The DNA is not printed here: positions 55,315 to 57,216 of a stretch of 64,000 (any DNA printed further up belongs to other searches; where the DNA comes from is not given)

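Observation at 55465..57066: Intact full-length ProRS paralog with eroded class-II catalytic motifs but preserved-looking INS editing and anticodon-binding domains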

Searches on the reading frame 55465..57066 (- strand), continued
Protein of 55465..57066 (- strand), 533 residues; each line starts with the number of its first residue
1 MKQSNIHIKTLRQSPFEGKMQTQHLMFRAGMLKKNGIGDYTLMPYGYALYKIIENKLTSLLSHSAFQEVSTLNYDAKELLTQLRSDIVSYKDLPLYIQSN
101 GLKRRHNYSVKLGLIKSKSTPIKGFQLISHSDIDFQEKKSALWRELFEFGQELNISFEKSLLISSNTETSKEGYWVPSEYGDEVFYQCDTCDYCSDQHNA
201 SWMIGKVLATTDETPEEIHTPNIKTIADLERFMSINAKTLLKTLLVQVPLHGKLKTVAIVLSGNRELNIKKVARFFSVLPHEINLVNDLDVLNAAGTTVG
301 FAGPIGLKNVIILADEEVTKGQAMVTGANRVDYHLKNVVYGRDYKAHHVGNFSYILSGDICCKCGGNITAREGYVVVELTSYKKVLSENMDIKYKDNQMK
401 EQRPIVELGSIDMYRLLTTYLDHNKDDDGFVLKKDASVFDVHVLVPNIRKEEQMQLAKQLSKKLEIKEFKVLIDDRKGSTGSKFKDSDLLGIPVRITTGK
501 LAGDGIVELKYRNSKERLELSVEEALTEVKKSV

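Call 16: find_encoding_contigs(protein=P0014, flank=10000, max_places=3)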
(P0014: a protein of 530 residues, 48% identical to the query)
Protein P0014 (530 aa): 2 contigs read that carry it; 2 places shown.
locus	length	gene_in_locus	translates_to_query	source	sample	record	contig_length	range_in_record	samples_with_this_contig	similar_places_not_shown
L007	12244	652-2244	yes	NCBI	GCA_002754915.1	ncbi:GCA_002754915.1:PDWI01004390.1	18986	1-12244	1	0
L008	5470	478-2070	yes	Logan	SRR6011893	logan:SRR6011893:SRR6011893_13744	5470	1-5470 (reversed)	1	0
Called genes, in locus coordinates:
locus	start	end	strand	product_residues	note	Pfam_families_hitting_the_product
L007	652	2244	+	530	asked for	PF04073:tRNA_edit, PF03129:HGTP_anticodon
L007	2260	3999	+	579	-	PF00571:CBS, PF00989:PAS, PF08448:PAS_4 (weak), PF13426:PAS_9 (weak), PF00158:Sigma54_activat, PF14532:Sigma54_activ_2, PF25601:AAA_lid_14, PF02954:HTH_8, +1 more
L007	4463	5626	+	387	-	PF13375:RnfC_N, PF01512:Complex1_51K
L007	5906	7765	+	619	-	PF09338:Gly_reductase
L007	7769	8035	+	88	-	-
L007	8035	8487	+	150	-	PF07355:GRDB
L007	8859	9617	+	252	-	PF09338:Gly_reductase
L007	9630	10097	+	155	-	PF09338:Gly_reductase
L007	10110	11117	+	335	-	PF05544:Pro_racemase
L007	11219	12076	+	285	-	PF01925:TauE (weak)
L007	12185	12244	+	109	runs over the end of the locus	PF01588:tRNA_bind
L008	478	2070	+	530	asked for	PF04073:tRNA_edit, PF03129:HGTP_anticodon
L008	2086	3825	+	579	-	PF00571:CBS, PF00989:PAS, PF08448:PAS_4 (weak), PF13426:PAS_9 (weak), PF00158:Sigma54_activat, PF14532:Sigma54_activ_2, PF25601:AAA_lid_14, PF02954:HTH_8, +1 more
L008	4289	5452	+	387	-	PF13375:RnfC_N, PF01512:Complex1_51K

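Call 17: find_encoding_contigs(protein=P0016, flank=10000, max_places=3)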
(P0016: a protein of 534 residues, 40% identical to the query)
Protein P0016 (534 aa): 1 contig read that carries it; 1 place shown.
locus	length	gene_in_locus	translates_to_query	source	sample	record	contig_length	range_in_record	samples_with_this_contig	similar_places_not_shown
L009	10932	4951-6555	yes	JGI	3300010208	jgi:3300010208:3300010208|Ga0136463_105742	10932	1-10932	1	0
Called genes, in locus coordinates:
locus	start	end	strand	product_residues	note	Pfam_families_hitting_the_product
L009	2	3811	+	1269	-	?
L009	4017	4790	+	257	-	PF07155:ECF-ribofla_trS, PF07694:5TM-5TMR_LYT (weak), PF12822:ECF_trnsprt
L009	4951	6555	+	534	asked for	PF04073:tRNA_edit, PF03129:HGTP_anticodon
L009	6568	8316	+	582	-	PF00571:CBS, PF00989:PAS, PF08448:PAS_4 (weak), PF13426:PAS_9, PF00158:Sigma54_activat, PF14532:Sigma54_activ_2, PF25601:AAA_lid_14, PF02954:HTH_8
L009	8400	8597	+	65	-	-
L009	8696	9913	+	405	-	PF13375:RnfC_N, PF01512:Complex1_51K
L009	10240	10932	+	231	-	?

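Call 18: find_encoding_contigs(protein=P0062, flank=10000, max_places=2)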
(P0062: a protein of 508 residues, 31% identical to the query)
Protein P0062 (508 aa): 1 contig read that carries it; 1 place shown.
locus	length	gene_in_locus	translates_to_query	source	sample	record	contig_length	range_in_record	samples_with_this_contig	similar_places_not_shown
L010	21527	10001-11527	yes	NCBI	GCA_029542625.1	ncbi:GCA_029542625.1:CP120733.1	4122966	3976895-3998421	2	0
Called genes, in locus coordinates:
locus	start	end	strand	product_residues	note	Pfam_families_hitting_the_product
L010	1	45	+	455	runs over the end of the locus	PF18073:Zn_ribbon_LapB, PF00154:RecA_N (weak), PF03796:DnaB_C, PF06745:ATPase, PF13481:AAA_25, PF13541:ChlI, PF05362:Lon_C (weak)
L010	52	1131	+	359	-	PF02457:DAC, PF10635:DisA-linker, PF12826:HHH_2 (faint)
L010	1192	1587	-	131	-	-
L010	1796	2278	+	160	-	PF02559:CarD_TRCF_RID, PF21095:CarD_C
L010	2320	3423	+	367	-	PF27675:YCF81_N, PF01850:PIN, PF01938:TRAM (weak)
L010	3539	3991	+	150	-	PF01381:HTH_3 (weak), PF12844:HTH_19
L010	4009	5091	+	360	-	PF09925:DUF2157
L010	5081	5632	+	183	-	PF14345:GDYXXLXY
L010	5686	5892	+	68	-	-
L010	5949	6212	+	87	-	-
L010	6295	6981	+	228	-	PF01128:IspD, PF12804:NTP_transf_3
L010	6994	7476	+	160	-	PF02542:YgbB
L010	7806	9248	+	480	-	PF00587:tRNA-synt_2b, PF03129:HGTP_anticodon, PF09180:ProRS-C_1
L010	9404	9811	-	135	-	-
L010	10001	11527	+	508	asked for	PF04073:tRNA_edit, PF03129:HGTP_anticodon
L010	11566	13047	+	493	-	PF00749:tRNA-synt_1c, PF19269:Anticodon_2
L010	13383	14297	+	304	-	PF00291:PALP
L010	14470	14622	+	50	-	-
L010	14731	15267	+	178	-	PF14602:Hexapep_2 (faint), PF00132:Hexapep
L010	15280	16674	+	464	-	PF00133:tRNA-synt_1 (faint), PF01406:tRNA-synt_1e, PF01921:tRNA-synt_1f (faint), PF09334:tRNA-synt_1g, PF09190:DALR_2, PF23493:CysS_C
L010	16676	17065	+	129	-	PF00636:Ribonuclease_3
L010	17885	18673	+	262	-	PF02511:Thy1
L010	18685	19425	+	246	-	PF08032:SpoU_sub_bind, PF00588:SpoU_methylase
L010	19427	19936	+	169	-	PF05991:NYN_YacP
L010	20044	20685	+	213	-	PF04542:Sigma70_r2, PF08281:Sigma70_r4_2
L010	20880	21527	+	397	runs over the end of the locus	PF00009:GTP_EFTU, PF03144:GTP_EFTU_D2, PF03143:GTP_EFTU_D3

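Call 19: find_encoding_contigs(protein=P0088, flank=10000, max_places=2)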
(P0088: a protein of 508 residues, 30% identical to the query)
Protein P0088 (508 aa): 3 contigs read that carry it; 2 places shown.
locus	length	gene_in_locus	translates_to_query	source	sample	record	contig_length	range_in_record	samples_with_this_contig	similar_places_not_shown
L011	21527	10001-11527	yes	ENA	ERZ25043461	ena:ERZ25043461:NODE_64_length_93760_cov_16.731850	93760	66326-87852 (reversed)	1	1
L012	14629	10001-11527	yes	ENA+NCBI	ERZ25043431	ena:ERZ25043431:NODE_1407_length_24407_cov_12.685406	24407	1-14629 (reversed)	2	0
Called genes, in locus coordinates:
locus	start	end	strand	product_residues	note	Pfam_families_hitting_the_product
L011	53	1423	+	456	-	PF18073:Zn_ribbon_LapB, PF03796:DnaB_C, PF06745:ATPase, PF13481:AAA_25, PF13541:ChlI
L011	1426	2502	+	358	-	PF02457:DAC, PF10635:DisA-linker, PF12826:HHH_2 (faint), PF00633:HHH (weak)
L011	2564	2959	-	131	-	-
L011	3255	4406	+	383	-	PF27675:YCF81_N, PF01850:PIN, PF13638:PIN_4 (faint)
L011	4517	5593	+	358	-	PF09925:DUF2157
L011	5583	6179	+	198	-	PF14345:GDYXXLXY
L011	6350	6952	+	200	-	PF02660:G3P_acyltransf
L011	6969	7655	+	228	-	PF01128:IspD, PF12804:NTP_transf_3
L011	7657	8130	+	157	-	PF02542:YgbB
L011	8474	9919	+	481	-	PF00587:tRNA-synt_2b, PF03129:HGTP_anticodon, PF09180:ProRS-C_1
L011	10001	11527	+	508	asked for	PF04073:tRNA_edit, PF03129:HGTP_anticodon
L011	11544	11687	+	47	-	-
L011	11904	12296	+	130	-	PF01022:HTH_5, PF12840:HTH_20, PF13412:HTH_24 (weak)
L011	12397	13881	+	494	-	PF00749:tRNA-synt_1c, PF19269:Anticodon_2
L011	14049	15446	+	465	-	PF01406:tRNA-synt_1e, PF01921:tRNA-synt_1f (faint), PF09334:tRNA-synt_1g, PF00133:tRNA-synt_1 (weak), PF09334:tRNA-synt_1g (weak), PF09190:DALR_2, PF23493:CysS_C (weak)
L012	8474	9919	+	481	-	PF00587:tRNA-synt_2b, PF03129:HGTP_anticodon, PF09180:ProRS-C_1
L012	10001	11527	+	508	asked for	PF04073:tRNA_edit, PF03129:HGTP_anticodon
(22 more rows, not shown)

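Call 20: find_encoding_contigs(protein=P0119, flank=10000, max_places=2)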
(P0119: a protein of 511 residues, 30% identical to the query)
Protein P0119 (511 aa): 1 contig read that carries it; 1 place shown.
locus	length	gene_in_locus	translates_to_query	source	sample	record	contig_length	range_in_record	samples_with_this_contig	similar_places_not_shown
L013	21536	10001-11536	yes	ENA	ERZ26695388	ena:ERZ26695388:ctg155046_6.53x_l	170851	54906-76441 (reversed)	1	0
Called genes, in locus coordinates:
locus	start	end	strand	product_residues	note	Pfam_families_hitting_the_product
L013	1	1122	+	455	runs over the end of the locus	PF18073:Zn_ribbon_LapB, PF00154:RecA_N (weak), PF03796:DnaB_C (weak), PF06745:ATPase, PF13481:AAA_25, PF05362:Lon_C, PF13541:ChlI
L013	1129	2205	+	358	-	PF02457:DAC, PF10635:DisA-linker, PF12826:HHH_2 (faint)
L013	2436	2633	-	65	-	-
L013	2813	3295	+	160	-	PF02559:CarD_TRCF_RID, PF21095:CarD_C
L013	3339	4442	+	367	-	PF27675:YCF81_N, PF01850:PIN, PF01938:TRAM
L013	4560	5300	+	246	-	PF01522:Polysacc_deac_1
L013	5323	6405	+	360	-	PF09925:DUF2157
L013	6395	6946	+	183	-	PF14345:GDYXXLXY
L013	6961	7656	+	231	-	PF00483:NTP_transferase (weak), PF01128:IspD, PF02348:CTP_transf_3 (weak), PF12804:NTP_transf_3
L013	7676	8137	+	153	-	PF02542:YgbB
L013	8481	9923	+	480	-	PF00587:tRNA-synt_2b, PF03129:HGTP_anticodon, PF09180:ProRS-C_1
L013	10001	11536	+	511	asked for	PF04073:tRNA_edit, PF03129:HGTP_anticodon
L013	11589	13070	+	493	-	PF00749:tRNA-synt_1c, PF19269:Anticodon_2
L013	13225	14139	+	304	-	PF00291:PALP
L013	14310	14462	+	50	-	-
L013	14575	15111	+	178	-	PF00132:Hexapep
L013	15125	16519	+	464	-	PF00133:tRNA-synt_1 (faint), PF01406:tRNA-synt_1e, PF01921:tRNA-synt_1f (faint), PF09334:tRNA-synt_1g, PF09190:DALR_2, PF23493:CysS_C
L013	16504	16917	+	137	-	PF00636:Ribonuclease_3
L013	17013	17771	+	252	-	PF02511:Thy1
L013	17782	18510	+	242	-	PF08032:SpoU_sub_bind, PF00588:SpoU_methylase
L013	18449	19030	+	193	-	PF05991:NYN_YacP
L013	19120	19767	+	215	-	PF04542:Sigma70_r2, PF08281:Sigma70_r4_2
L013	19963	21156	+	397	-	PF00009:GTP_EFTU, PF03144:GTP_EFTU_D2, PF03143:GTP_EFTU_D3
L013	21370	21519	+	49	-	PF00471:Ribosomal_L33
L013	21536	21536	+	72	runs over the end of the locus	PF00584:SecE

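Call 23: find_related_loci(query=A1, collection=genome_contigs, flank=10000)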
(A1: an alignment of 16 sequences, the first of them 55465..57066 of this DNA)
Query A1 (533 aa) in genome_contigs; peptide patterns used: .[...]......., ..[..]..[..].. (x = any residue, [..] = any of these).
70 stretches matched a pattern; 18 encode a relative of the query (tblastn E <= 1e-3); 18 distinct loci.
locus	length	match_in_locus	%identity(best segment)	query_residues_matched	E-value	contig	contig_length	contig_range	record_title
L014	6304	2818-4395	53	1-526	0e+0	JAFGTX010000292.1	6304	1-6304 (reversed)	MAG: Clostridia bacterium isolate ZodW_maxbin.062 k87_10649695, whole genome shotgun sequence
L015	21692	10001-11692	28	1-533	8e-67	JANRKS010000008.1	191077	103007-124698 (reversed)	MAG: Deltaproteobacteria bacterium isolate bins.381 k141_67835, whole genome shotgun sequence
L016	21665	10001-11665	28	1-524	3e-60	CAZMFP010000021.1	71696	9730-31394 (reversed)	MAG TPA_asm: uncultured Desulfocapsaceae bacterium isolate SRP167671_co2_271 genome assembly, contig: NODE_445_length_71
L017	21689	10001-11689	26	1-530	2e-59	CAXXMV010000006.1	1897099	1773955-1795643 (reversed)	MAG: bacterium isolate 9002e436-2430-43f7-8519-11165d71275e genome assembly, contig: contig_6, whole genome shotgun sequ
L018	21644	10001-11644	27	1-516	2e-56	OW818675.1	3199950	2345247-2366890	Candidatus Electronema halotolerans isolate LOGT-cMAG genome assembly, chromosome: 1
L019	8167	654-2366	26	1-533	1e-55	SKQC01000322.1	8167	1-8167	MAG: Myxococcales bacterium isolate CSSed162cmA_402 CSSed16-2cmA-36953, whole genome shotgun sequence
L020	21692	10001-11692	26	1-533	5e-55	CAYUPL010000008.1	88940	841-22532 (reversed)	MAG TPA_asm: uncultured Desulfopila sp. isolate SRP141376_co3_410 genome assembly, contig: NODE_496_length_88940_cov_12.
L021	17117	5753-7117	29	71-529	1e-51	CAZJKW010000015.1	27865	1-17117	MAG TPA_asm: uncultured Fimbriimonadales bacterium isolate SRP237561_co1_174 genome assembly, contig: NODE_2567_length_2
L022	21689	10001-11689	25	1-529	2e-51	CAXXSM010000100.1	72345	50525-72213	MAG: bacterium isolate 04c6e7c0-51ca-4241-8bf9-7f12ca1f9b1d genome assembly, contig: contig_100, whole genome shotgun se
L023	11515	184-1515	29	77-515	4e-49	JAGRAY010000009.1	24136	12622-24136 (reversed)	MAG: Bdellovibrionales bacterium isolate HKST-UBA30 NODE_9_length_24136_cov_3.473877, whole genome shotgun sequence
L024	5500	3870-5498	27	1-514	2e-48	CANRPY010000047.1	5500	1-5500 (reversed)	MAG: uncultured Bacilli bacterium isolate Lapin-018__bin50 genome assembly, contig: Lapin-018__NODE_16759_length_5500_co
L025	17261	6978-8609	27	1-513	9e-58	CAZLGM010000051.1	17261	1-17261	MAG TPA_asm: uncultured Desulfocapsaceae bacterium isolate SRP077602_co1_307 genome assembly, contig: NODE_9961_length_1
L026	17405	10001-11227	36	1-526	3e-24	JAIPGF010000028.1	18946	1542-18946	MAG: Candidatus Izimaplasma bacterium isolate Tobar15.5-16.5m-G26 Tobar15-5-16-5m-C1960, whole genome shotgun sequence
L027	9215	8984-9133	88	1-50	3e-23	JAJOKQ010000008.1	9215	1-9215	MAG: Clostridiales bacterium isolate MAG-1138 c_000000000121, whole genome shotgun sequence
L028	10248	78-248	68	473-529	2e-18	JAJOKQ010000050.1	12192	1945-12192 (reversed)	MAG: Clostridiales bacterium isolate MAG-1138 c_000000000089, whole genome shotgun sequence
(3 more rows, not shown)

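Call 40: predict_structure(alignment_id=A2)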
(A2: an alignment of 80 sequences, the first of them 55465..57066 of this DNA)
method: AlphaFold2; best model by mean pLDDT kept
length: 533 residues; sequences in the alignment: 80
mean_pLDDT: 92.8   pTM: 0.89
mean pLDDT of the five models: 92.8, 92.4, 92.2, 91.8, 91.3
residues with pLDDT >= 90: 453; 70-90: 70; 50-70: 10; < 50: 0
segments of 3 or more residues with pLDDT < 50: none
pLDDT, mean of each block of 10 residues (from residue 1): 91 93 97 91 97 97 94 92 92 94 94 95 96 93 95 94 88 96 97 97 77 83 86 91 94 94 94 94 89 75 84 93 83 90 93 95 96 97 93 95 96 98 96 93 96 96 96 94 95 96 96 94 95 81
secondary structure, 60 per line:
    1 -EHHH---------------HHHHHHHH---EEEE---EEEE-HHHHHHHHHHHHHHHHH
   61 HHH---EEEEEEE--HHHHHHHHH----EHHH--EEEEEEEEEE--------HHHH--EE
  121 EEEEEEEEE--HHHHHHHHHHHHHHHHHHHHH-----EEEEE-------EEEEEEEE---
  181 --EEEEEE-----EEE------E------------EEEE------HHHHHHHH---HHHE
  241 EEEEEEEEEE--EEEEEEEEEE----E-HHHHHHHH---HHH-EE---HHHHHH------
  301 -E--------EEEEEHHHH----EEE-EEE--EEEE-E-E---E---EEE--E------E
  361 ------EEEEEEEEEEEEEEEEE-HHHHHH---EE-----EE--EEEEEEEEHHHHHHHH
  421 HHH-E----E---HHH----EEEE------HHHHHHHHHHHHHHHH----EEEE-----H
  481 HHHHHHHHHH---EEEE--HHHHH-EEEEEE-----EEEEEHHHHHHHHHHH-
elements in order: H21-28 E32-35 E39-42 H44-63 E67-73 H76-84 E95-104 H113-116 E119-129 H132-152 E158-162 E170-177 E183-188 E194-196 E216-219 H226-233 E240-250 E253-262 H269-276 H289-294 E311-315 H316-319 E324-326 E328-330 E333-336 E348-350 E367-383 H385-390 E405-412 H413-423 E441-444 H451-466 E471-474 H480-490 E494-497 H500-504 E506-511 E517-521 H522-532

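Call 43: list_cluster_members(proteins=[window:55465-57066:-, window:35904-38279:+, window:23563-24381:+, window:30605-31417:+, window:57809-58879:+, window:54741-55433:-])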
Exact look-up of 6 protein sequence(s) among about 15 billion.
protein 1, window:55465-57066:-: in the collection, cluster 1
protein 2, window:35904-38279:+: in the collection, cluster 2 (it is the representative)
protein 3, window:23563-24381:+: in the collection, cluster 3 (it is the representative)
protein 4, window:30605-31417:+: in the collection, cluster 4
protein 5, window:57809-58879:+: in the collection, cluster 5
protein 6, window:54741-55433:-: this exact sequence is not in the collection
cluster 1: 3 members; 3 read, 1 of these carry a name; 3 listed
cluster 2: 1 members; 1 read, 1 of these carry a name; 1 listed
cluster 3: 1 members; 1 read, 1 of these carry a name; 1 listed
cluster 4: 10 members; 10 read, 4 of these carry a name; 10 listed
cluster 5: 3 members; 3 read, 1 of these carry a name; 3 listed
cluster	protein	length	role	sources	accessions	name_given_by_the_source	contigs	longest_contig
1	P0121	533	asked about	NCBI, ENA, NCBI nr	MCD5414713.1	MAG: hypothetical protein LR001_06915 [Clostridiales bacterium] | hypothetical protein [Clostridiales bacterium]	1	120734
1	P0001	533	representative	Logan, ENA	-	-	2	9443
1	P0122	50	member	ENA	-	-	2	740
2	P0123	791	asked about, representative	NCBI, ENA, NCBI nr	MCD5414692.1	MAG: endonuclease MutS2 [Clostridiales bacterium] | endonuclease MutS2 [Clostridiales bacterium]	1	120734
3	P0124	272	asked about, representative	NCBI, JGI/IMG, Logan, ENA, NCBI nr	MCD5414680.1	MAG: transketolase [Clostridiales bacterium] | transketolase [Clostridiales bacterium]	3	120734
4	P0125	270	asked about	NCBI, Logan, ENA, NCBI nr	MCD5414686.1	MAG: 3-keto-5-aminohexanoate cleavage protein [Clostridiales bacterium] | 3-keto-5-aminohexanoate cleavage protein [Clostridiales bacterium]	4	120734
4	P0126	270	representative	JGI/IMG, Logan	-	-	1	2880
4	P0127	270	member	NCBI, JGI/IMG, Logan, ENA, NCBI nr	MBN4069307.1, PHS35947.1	MAG: 3-keto-5-aminohexanoate cleavage protein [Alkaliphilus sp.] | 3-keto-5-aminohexanoate cleavage enzyme | 3-keto-5-aminohexanoate cleavage protein [bacterium AH-315-G05]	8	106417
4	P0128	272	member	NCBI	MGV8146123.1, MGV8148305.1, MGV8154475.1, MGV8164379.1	MAG: 3-keto-5-aminohexanoate cleavage protein [Alkaliphilus sp.]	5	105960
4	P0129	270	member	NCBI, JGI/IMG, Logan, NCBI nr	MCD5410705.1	MAG: 3-keto-5-aminohexanoate cleavage protein [Clostridiales bacterium] | 3-keto-5-aminohexanoate cleavage protein [Clostridiales bacterium]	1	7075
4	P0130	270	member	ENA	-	-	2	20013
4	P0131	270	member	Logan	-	-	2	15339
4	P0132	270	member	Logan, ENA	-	-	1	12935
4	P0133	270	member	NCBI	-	-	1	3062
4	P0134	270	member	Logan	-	-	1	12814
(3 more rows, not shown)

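Call 44: fold_search(model_id=the predicted structure, library=pdb)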
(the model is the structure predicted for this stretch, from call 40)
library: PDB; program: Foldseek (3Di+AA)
matches with E <= 10: 1066; with E <= 0.001: 489
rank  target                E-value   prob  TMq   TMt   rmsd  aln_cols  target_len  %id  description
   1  5znj                  3.6e-53  1.00  0.84  0.80   3.9       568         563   26  Crystal structure of a bacterial ProRS with ligands (released 2019-05-29)
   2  2j3l_A                1.2e-52  1.00  0.92  0.87   2.5       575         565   22  Prolyl-tRNA synthetase from Enterococcus faecalis complexed with a prolyl-adenylate analogue ('5'-O-(N-(L-PROLYL)-SULF (released 2006-10-11)
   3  5znk                  3.3e-52  1.00  0.85  0.81   3.8       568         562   25  Crystal structure of a bacterial ProRS with ligands (released 2019-05-29)
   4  2j3l_B                2.2e-51  1.00  0.91  0.85   2.6       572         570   23  Prolyl-tRNA synthetase from Enterococcus faecalis complexed with a prolyl-adenylate analogue ('5'-O-(N-(L-PROLYL)-SULF (released 2006-10-11)
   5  2j3m_B                4.9e-49  1.00  0.90  0.86   2.9       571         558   22  PROLYL-TRNA SYNTHETASE FROM ENTEROCOCCUS FAECALIS COMPLEXED WITH ATP, manganese and prolinol (released 2006-10-11)
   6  2j3m_A                9.1e-49  1.00  0.90  0.87   2.8       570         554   22  PROLYL-TRNA SYNTHETASE FROM ENTEROCOCCUS FAECALIS COMPLEXED WITH ATP, manganese and prolinol (released 2006-10-11)
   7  8w8l_B                1.9e-47  1.00  0.86  0.82   3.8       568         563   22  Crystal structure of bacterial prolyl-tRNA synthetase in complex with inhibitor PAA-38 (released 2024-09-04)
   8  8w8j_A                6.1e-47  1.00  0.88  0.82   3.4       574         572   23  Crystal structure of bacterial prolyl-tRNA synthetase in complex with inhibitor PAA-19 (released 2024-09-04)
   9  8w8j_B                1.5e-46  1.00  0.86  0.81   3.6       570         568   22  Crystal structure of bacterial prolyl-tRNA synthetase in complex with inhibitor PAA-19 (released 2024-09-04)
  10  8w9i_B                2.5e-46  1.00  0.86  0.81   3.8       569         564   22  Crystal structure of bacterial prolyl-tRNA synthetase in complex with inhibitor PAA-5 (released 2024-09-11)
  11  5ucm_A                3.1e-45  1.00  0.87  0.82   3.4       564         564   22  Crystal Structure of Prolyl-tRNA Synthetase from Pseudomonas aeruginosa (released 2017-02-22)
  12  5ucm_B                5.5e-45  1.00  0.85  0.81   3.6       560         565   23  Crystal Structure of Prolyl-tRNA Synthetase from Pseudomonas aeruginosa (released 2017-02-22)
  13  2i4l_B                2.5e-28  1.00  0.61  0.73  12.6       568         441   15  Rhodopseudomonas palustris prolyl-tRNA synthetase (released 2006-10-24)
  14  2i4n_B                3.3e-28  1.00  0.61  0.73  12.3       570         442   15  Rhodopseudomonas palustris prolyl-tRNA synthetase in complex with CysAMS (released 2006-10-24)
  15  2i4l_A                9.8e-28  1.00  0.61  0.74  12.2       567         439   15  Rhodopseudomonas palustris prolyl-tRNA synthetase (released 2006-10-24)
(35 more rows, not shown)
